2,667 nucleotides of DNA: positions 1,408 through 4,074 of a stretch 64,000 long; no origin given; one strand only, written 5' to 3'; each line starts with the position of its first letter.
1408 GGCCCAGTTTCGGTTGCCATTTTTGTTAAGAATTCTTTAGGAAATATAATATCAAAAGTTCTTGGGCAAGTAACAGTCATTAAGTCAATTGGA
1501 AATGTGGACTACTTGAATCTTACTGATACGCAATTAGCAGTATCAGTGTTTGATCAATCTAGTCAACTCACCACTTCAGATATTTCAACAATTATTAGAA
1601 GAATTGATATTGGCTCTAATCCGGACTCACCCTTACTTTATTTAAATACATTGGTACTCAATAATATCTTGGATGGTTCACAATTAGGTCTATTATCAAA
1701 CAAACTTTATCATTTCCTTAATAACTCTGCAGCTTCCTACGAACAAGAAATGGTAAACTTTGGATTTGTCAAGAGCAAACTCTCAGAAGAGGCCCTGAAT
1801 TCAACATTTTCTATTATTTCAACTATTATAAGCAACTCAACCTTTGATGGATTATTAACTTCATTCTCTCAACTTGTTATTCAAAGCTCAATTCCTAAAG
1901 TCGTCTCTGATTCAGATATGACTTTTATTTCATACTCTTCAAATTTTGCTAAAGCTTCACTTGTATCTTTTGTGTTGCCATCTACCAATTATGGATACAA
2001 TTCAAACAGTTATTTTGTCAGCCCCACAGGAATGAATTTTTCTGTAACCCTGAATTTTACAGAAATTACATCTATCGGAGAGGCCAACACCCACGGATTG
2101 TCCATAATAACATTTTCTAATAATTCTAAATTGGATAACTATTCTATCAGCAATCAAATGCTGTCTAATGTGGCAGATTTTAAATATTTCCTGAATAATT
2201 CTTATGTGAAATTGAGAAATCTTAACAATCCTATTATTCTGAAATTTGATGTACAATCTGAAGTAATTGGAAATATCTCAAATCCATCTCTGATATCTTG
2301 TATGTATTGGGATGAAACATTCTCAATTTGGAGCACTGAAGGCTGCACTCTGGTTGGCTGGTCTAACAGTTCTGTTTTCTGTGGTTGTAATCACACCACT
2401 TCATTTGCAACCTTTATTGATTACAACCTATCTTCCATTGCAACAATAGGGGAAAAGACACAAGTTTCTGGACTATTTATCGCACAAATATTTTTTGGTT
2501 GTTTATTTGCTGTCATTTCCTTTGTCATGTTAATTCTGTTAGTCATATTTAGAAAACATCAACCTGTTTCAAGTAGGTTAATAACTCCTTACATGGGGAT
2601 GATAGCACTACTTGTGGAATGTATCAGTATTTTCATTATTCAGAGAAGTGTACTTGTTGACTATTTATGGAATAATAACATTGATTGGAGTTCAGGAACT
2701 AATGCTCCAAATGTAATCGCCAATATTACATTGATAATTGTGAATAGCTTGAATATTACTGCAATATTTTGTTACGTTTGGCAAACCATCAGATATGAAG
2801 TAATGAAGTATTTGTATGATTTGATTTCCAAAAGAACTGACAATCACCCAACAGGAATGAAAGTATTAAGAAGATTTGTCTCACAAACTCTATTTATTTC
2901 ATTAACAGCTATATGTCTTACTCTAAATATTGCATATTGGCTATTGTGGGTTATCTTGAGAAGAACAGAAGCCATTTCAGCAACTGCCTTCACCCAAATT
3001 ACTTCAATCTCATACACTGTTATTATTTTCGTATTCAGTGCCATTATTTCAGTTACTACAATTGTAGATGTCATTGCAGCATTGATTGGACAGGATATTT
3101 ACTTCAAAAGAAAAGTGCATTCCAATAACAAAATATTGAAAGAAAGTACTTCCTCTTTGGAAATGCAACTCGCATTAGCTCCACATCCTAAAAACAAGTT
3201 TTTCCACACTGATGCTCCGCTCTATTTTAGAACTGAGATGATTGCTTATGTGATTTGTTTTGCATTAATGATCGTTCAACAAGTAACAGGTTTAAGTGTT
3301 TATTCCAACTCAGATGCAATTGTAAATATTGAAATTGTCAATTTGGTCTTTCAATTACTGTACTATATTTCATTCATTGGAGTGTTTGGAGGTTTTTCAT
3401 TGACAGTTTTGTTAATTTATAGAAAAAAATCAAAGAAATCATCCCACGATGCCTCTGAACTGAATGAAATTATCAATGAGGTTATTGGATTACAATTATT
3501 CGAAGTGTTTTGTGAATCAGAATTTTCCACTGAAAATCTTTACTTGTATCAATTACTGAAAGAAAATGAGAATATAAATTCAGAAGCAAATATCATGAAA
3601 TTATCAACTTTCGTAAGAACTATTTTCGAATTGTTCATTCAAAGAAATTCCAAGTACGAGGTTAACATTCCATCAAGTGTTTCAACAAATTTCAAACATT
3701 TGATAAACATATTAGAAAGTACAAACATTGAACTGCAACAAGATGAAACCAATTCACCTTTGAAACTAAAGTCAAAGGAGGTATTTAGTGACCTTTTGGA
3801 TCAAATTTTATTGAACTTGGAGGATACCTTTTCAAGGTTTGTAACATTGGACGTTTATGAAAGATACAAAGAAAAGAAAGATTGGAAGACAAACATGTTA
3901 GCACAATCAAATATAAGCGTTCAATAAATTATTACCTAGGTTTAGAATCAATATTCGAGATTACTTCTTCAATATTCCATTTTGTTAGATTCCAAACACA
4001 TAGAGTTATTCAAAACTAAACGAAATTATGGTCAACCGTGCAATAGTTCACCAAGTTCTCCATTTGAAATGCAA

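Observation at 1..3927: Adhesion-GPCR architecture (GCC2/GCC3 repeats, EGF, GPS, 7TM) fused to a C-terminal RGS domain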

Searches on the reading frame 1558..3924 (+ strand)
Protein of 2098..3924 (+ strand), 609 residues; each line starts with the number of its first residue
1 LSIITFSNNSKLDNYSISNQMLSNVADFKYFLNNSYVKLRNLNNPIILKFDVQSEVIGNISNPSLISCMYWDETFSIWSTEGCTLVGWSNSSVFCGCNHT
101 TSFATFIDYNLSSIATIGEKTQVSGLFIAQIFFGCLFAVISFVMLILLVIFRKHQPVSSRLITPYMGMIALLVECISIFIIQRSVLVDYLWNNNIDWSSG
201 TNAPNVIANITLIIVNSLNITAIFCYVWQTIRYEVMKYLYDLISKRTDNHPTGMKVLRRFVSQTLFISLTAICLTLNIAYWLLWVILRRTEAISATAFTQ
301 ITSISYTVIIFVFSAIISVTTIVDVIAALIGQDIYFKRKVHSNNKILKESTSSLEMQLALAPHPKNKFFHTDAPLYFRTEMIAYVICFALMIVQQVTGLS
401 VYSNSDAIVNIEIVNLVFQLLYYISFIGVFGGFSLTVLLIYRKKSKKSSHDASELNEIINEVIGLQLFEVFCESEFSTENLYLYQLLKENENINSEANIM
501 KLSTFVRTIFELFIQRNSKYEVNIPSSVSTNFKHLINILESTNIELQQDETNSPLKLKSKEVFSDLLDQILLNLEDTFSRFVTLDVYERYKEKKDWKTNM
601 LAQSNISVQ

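Call 6: find_homologous_proteins(query=window:2098-3924:+, max_evalue=0.001)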
Query window:2098-3924:+ (609 aa): 1 proteins with E <= 0.001 among 8000 candidates.
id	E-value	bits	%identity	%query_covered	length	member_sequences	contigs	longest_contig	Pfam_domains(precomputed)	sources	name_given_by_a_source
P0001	2.3e-93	332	39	83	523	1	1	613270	PF00615.25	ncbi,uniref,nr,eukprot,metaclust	ncbi:predicted protein [Naegleria gruberi]|uniref:Predicted protein n=1 Tax=Naegleria gruberi TaxID=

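Call 9: find_encoding_contigs(protein=P0001, flank=10000, max_places=4)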
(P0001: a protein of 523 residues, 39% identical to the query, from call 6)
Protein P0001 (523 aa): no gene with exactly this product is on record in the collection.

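Call 11: search_protein_families(library=pfam, proteins=[P0001], max_evalue=10)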
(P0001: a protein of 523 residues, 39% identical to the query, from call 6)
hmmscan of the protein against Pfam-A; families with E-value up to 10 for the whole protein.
P0001 (523 aa): 2 families
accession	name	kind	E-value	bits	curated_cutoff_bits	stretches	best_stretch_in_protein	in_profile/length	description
PF00615.24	RGS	-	2.4e-07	31.6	23.9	1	379-495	7-106/117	Regulator of G protein signaling domain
PF14575.11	EphA2_TM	-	0.25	12.5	28.9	0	211-256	5-43/74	Ephrin type-A receptor 2 transmembrane domain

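Call 20: find_homologous_proteins(query=A2, max_evalue=0.01)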
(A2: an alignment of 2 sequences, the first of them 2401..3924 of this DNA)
Query A2 (2 sequences) (508 aa, profile of the alignment): 2 proteins with E <= 0.01 among 8000 candidates.
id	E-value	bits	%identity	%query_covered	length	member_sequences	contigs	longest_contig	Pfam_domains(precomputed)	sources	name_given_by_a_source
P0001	1.4e-295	999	39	99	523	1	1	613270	PF00615.25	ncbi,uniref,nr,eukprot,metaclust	ncbi:predicted protein [Naegleria gruberi]|uniref:Predicted protein n=1 Tax=Naegleria gruberi TaxID=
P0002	2.6e-117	411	33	99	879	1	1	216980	PF00615.25,PF01825.28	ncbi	ncbi:hypothetical protein C9374_011786, partial [Naegleria lovaniensis]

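Call 32: search_protein_representatives(alignment_id=A1)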
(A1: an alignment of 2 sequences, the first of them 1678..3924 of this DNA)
Query: 2 sequences, 774 profile positions. Proteins with E-value up to 0.001 (for the whole library): 443; up to 1e-10: 144; up to 1e-30: 92. The best 150 are listed.
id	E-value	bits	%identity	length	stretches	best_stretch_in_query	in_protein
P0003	0.0e+00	1509.4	-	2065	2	1-774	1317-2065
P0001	0.0e+00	1040.1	-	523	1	242-771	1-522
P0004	5.3e-198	676.6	-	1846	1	6-772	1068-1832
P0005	1.4e-195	668.6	-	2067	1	7-773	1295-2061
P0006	2.4e-194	664.5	-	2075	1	7-773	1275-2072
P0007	3.5e-193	660.7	-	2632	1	6-773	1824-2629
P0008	1.5e-192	658.6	-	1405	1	3-773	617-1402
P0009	5.3e-179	613.8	-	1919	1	7-773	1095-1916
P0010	3.0e-177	608.0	-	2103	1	9-769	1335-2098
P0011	3.1e-172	591.4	-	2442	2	6-713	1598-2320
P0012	7.9e-163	560.3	-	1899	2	116-769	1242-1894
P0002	1.8e-147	509.5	-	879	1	5-771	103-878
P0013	5.5e-142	491.4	-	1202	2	5-718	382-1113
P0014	1.8e-139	483.1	-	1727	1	5-771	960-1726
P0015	3.4e-138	478.8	-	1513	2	8-474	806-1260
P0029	9.9e-71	255.7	-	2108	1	8-771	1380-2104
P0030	2.2e-70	254.6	-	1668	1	34-769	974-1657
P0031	3.4e-69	250.6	-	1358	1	126-764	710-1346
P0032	1.1e-67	245.6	-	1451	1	104-771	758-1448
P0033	2.9e-67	244.3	-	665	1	114-759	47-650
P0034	7.2e-67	243.0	-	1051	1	138-765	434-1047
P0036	1.3e-63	232.2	-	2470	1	137-769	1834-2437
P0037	1.9e-63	231.7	-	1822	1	60-761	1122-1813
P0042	4.5e-60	220.5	-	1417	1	24-759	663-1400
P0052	1.5e-55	205.5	-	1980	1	41-759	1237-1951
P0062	4.2e-51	190.8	-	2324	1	26-758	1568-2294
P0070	4.1e-46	174.3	-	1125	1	5-325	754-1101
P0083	2.2e-40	155.4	-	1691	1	67-768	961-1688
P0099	1.1e-20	90.2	-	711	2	513-761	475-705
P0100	4.0e-20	88.4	-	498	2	512-760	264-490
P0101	1.2e-17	80.2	-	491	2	514-772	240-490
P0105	8.4e-17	77.4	-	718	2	512-763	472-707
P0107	4.9e-15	71.6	-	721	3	513-766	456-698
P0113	4.8e-14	68.3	-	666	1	505-766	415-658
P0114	6.5e-14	67.9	-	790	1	509-762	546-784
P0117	1.3e-13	66.8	-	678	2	513-763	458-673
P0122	4.1e-13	65.2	-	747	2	514-764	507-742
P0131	2.4e-12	62.7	-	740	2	515-768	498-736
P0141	3.8e-11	58.7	-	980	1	516-765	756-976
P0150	1.8e-10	56.5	-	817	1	512-771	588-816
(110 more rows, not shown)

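Call 34: list_cluster_members(proteins=[P0003, P0004, P0005, P0006, P0007, P0008, P0029, P0033, P0099, P0113])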
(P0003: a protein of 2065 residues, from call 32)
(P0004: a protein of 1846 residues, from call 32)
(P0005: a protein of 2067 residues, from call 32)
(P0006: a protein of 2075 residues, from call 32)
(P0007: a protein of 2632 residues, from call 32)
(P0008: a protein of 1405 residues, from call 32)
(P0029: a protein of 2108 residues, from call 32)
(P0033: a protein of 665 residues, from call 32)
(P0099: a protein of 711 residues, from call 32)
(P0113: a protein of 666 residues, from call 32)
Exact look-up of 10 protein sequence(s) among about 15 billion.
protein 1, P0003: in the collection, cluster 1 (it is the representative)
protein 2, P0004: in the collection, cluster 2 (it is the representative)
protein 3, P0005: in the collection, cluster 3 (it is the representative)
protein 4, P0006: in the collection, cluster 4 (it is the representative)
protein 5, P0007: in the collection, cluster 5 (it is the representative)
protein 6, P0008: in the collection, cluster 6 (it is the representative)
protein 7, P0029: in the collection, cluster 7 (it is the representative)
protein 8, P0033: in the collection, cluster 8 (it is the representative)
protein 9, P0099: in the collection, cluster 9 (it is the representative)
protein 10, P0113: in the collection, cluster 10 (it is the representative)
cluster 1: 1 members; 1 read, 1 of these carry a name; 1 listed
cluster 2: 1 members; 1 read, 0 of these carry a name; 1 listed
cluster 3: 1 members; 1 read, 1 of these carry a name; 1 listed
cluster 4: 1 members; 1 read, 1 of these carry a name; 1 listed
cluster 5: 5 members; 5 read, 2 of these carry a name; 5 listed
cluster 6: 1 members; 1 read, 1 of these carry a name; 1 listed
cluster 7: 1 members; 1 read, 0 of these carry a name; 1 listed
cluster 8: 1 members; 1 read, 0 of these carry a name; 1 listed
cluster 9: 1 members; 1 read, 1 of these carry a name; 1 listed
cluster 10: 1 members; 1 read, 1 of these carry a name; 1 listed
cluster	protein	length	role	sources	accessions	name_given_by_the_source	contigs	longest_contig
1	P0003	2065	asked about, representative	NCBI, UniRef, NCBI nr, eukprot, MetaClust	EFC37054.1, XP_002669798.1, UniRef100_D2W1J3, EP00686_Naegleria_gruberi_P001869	predicted protein [Naegleria gruberi] | Predicted protein n=1 Tax=Naegleria gruberi TaxID=5762 RepID=D2W1J3_NAEGR | uncharacterized protein NAEGRDRAFT_75241 [Naegleria gruberi]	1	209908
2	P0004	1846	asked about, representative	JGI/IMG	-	-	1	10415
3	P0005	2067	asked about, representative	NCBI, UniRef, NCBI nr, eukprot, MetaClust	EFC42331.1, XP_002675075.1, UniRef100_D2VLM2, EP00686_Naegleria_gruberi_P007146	predicted protein [Naegleria gruberi] | Predicted protein n=1 Tax=Naegleria gruberi TaxID=5762 RepID=D2VLM2_NAEGR | uncharacterized protein NAEGRDRAFT_80461 [Naegleria gruberi]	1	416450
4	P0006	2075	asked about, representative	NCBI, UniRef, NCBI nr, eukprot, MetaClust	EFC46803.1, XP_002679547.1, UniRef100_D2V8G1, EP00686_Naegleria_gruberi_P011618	predicted protein [Naegleria gruberi] | Predicted protein n=1 Tax=Naegleria gruberi TaxID=5762 RepID=D2V8G1_NAEGR | uncharacterized protein NAEGRDRAFT_57455 [Naegleria gruberi]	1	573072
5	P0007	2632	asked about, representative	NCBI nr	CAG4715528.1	unnamed protein product [Naegleria fowleri]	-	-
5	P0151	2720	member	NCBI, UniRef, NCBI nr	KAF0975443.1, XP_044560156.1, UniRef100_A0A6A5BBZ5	hypothetical protein FDP41_005437 [Naegleria fowleri] | Uncharacterized protein n=1 Tax=Naegleria fowleri TaxID=5763 RepID=A0A6A5BBZ5_NAEFO | uncharacterized protein FDP41_005437 [Naegleria fowleri]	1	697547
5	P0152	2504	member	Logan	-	-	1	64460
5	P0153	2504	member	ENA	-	-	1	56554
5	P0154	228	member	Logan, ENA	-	-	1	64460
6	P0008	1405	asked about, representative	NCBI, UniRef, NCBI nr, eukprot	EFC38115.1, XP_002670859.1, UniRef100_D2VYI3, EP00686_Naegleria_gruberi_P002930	predicted protein [Naegleria gruberi] | Predicted protein n=1 Tax=Naegleria gruberi TaxID=5762 RepID=D2VYI3_NAEGR | uncharacterized protein NAEGRDRAFT_74131 [Naegleria gruberi]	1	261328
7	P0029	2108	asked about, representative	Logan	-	-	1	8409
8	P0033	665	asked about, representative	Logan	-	-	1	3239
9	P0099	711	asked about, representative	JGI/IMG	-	hypothetical protein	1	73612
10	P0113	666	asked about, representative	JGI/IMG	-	hypothetical protein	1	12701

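Call 43: find_homologous_proteins(query=A4, max_evalue=0.001)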
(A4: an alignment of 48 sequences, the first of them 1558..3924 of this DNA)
Query A4 (48 sequences) (789 aa, profile of the alignment): 17 proteins with E <= 0.001 among 8000 candidates.
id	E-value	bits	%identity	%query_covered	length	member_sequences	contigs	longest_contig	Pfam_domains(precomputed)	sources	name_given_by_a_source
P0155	0.0e+0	1806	34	98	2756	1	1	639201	PF00615.25,PF07974.20,PF25024.1,PF23301.2,PF21795.4,PF23106.2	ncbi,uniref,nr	ncbi:hypothetical protein C9374_005800 [Naegleria lovaniensis]|uniref:Uncharacterized protein n=1 Ta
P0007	0.0e+0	1785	34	98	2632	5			PF00615.25,PF07974.20,PF25024.1,PF23301.2,PF21795.4,PF23106.2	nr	nr:unnamed protein product [Naegleria fowleri]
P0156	0.0e+0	1398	37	94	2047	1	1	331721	PF00615.25,PF21700.4,PF07974.20,PF25024.1,PF23301.2,PF21795.4,PF23106.2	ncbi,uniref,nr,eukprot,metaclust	ncbi:B-lectin domain-containing protein [Naegleria gruberi]|uniref:B-lectin domain-containing protei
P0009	0.0e+0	1361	34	99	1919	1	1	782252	PF00615.25,PF07974.20,PF25024.1,PF00008.34,PF23301.2,PF21795.4,PF23106.2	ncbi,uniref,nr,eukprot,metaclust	ncbi:hypothetical protein NAEGRDRAFT_79129 [Naegleria gruberi]|uniref:GPS domain-containing protein 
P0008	0.0e+0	1189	37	95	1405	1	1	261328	PF00615.25,PF21700.4,PF07974.20,PF25024.1,PF23301.2,PF21795.4,PF23106.2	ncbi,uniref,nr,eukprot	ncbi:predicted protein [Naegleria gruberi]|uniref:Predicted protein n=1 Tax=Naegleria gruberi TaxID=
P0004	0.0e+0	1125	37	99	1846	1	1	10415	PF00615.25,PF07974.20,PF25024.1,PF23301.2,PF23106.2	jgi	-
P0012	1.4e-289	982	35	94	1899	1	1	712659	PF00615.25,PF25024.1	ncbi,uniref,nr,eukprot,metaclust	ncbi:predicted protein [Naegleria gruberi]|uniref:Predicted protein n=1 Tax=Naegleria gruberi TaxID=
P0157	1.0e-283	963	34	94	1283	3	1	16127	PF00615.25,PF01825.28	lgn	-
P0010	1.2e-271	923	35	98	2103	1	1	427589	PF00615.25,PF24684.2,PF01436.28,PF25021.2,PF08450.19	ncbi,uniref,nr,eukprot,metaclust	ncbi:predicted protein [Naegleria gruberi]|uniref:Predicted protein n=1 Tax=Naegleria gruberi TaxID=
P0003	4.7e-213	729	100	100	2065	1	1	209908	PF07562.21,PF00615.25,PF23091.3,PF07699.20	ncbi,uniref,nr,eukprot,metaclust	ncbi:predicted protein [Naegleria gruberi]|uniref:Predicted protein n=1 Tax=Naegleria gruberi TaxID=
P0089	7.2e-212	725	34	36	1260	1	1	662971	PF07974.20,PF25024.1,PF23301.2,PF02010.22,PF23106.2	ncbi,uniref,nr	ncbi:hypothetical protein C9374_004465 [Naegleria lovaniensis]|uniref:Uncharacterized protein n=1 Ta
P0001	1.0e-177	611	40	64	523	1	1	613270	PF00615.25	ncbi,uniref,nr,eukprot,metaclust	ncbi:predicted protein [Naegleria gruberi]|uniref:Predicted protein n=1 Tax=Naegleria gruberi TaxID=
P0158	6.7e-45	171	26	11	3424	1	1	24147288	PF00754.32,PF02140.24,PF00431.27,PF01825.28,PF22633.4,PF13385.14,PF01477.29,PF02010.22,PF23062.2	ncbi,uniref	ncbi:uncharacterized protein [Branchiostoma lanceolatum]|uniref:uncharacterized protein n=1 Tax=Bran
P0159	8.0e-11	59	30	14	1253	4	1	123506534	PF02140.24,PF00002.30,PF01825.28,PF02793.28,PF16489.12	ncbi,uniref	ncbi:adhesion G protein-coupled receptor L1-like isoform X2 [Tachypleus tridentatus]|uniref:adhesion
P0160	8.0e-9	52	23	14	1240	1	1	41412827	-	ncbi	ncbi:hypothetical protein ACF0H5_015298 [Mactra antiquata]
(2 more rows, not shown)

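Call 52: list_cluster_members(proteins=[P0030, P0031, P0032, P0034, P0036, P0037, P0042, P0052, P0062, P0083])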
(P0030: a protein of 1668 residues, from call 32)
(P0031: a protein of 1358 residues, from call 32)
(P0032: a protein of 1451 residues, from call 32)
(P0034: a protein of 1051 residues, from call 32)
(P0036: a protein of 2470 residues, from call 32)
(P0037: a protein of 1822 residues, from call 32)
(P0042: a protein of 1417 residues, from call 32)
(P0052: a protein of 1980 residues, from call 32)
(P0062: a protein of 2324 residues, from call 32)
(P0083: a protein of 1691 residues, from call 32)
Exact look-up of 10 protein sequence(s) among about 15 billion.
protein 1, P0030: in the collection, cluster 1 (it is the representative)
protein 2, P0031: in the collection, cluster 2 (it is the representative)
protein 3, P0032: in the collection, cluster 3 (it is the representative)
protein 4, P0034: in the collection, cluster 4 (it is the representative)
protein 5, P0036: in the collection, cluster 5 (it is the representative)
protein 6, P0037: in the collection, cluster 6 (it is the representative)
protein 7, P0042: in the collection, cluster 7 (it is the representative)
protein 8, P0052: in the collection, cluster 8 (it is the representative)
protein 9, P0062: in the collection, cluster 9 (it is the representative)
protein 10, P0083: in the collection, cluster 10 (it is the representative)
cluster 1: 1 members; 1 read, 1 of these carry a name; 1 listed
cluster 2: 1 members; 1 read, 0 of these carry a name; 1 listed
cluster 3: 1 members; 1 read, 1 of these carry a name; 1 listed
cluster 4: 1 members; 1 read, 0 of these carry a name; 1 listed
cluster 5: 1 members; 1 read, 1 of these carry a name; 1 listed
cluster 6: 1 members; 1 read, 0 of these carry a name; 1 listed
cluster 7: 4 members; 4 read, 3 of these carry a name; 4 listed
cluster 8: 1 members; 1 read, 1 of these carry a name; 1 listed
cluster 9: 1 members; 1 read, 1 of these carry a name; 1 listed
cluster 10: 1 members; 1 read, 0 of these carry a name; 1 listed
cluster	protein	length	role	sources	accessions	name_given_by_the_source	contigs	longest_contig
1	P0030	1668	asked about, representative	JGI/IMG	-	hypothetical protein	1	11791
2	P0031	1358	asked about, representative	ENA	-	-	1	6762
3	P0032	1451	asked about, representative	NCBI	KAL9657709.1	hypothetical protein ABK040_005062 [Willaertia magna]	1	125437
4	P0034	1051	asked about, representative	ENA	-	-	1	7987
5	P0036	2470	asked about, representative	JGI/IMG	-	hypothetical protein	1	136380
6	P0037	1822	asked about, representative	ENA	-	-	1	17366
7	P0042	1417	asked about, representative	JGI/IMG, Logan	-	hypothetical protein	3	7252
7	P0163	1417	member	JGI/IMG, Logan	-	hypothetical protein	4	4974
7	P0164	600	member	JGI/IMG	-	uncharacterized membrane protein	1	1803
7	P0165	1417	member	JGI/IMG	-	-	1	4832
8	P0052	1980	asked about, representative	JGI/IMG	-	hypothetical protein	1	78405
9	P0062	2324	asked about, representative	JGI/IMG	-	hypothetical protein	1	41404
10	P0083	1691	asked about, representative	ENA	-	-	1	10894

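Call 57: predict_structure(alignment_id=A5)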
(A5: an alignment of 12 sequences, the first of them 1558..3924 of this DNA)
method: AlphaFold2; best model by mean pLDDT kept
length: 789 residues; sequences in the alignment: 12
mean_pLDDT: 71.5   pTM: 0.46
mean pLDDT of the five models: 71.5, 69.6, 69.0, 68.5, 65.9
residues with pLDDT >= 90: 21; 70-90: 467; 50-70: 215; < 50: 86
segments of 3 or more residues with pLDDT < 50: 144-150, 155-157, 290-294, 336-339, 374-380, 427-429, 513-555, 582-586, 787-789
pLDDT, mean of each block of 10 residues (from residue 1): 62 81 87 79 86 88 84 87 88 71 89 70 79 84 50 51 68 64 79 71 81 82 79 66 78 80 81 82 73 52 76 89 84 53 80 86 76 52 66 84 82 68 53 63 77 89 84 74 81 80 66 45 35 33 36 50 74 69 51 74 80 66 54 72 74 67 83 65 82 73 74 82 60 72 81 67 63 75 52
secondary structure, 60 per line:
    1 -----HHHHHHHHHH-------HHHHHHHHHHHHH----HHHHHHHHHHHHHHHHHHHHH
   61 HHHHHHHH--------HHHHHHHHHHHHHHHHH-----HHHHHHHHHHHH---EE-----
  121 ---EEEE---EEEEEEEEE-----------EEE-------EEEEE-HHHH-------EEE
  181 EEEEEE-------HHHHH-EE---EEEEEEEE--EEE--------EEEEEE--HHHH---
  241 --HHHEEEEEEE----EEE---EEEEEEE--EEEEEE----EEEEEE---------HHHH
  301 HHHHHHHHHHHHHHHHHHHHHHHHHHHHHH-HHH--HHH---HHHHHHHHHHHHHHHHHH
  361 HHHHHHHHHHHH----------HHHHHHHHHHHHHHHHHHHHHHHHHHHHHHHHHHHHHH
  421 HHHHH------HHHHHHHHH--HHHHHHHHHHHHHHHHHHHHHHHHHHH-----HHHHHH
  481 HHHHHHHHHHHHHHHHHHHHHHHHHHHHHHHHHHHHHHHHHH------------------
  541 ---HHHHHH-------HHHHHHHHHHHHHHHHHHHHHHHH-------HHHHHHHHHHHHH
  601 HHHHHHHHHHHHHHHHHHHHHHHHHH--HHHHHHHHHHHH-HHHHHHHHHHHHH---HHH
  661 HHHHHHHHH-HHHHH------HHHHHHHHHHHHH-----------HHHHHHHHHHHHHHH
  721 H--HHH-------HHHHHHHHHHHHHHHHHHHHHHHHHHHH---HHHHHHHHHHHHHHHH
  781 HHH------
elements in order (helices of 4 or more, strands of 3 or more residues): H6-15 H23-35 H40-68 H77-93 H99-110 E124-127 E131-139 E151-153 E161-165 H167-170 E178-186 H194-198 E205-212 E215-217 E226-231 H234-237 E246-252 E257-259 E263-269 E272-277 E282-287 H297-330 H343-372 H383-425 H432-440 H443-469 H475-522 H544-549 H557-580 H588-626 H629-640 H642-654 H658-669 H671-675 H682-694 H706-721 H734-761 H765-783
